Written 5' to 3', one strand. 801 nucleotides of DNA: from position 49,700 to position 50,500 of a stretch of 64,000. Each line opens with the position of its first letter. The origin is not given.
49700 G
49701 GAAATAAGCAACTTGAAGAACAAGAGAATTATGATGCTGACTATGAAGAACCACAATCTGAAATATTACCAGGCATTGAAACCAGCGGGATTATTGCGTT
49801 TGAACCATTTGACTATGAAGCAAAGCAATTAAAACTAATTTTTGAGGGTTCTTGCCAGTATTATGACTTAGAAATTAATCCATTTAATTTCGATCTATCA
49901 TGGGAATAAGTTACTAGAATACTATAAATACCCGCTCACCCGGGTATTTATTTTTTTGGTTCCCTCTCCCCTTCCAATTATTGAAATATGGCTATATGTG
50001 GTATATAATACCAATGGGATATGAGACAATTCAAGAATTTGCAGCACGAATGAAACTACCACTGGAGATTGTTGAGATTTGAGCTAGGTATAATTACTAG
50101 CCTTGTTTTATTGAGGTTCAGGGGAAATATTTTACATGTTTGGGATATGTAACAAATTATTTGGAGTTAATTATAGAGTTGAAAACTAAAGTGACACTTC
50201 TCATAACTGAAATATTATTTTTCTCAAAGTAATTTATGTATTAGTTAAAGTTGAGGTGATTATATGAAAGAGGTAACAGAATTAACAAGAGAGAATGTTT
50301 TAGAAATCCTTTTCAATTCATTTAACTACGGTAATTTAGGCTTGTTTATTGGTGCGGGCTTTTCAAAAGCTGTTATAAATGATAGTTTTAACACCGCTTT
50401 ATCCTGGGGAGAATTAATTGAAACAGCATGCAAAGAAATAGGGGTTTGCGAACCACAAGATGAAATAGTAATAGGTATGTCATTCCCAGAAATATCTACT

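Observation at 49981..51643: Stand-alone SIR2-like gene with non-SLOG helical C-domain behind a consensus promoter and ~250-nt leader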

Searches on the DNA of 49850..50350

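Call 30: search_rna_families(source=window, start=49850, end=50350, threshold=evalue, max_evalue=1)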
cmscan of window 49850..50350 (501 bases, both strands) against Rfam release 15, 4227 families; matches with E-value up to 1: 2.
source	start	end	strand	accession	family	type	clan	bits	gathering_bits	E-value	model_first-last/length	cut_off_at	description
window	49872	49982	-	RF01770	rimP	Cis-reg; leader;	-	20.7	47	0.6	1-102/102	no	Gammaprotebacteria rimP leader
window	50124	50206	+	RF02089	CLRN1-AS1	Gene; lncRNA;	-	12.6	48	0.99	1-79/79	no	CLRN1 antisense RNA 1 conserved region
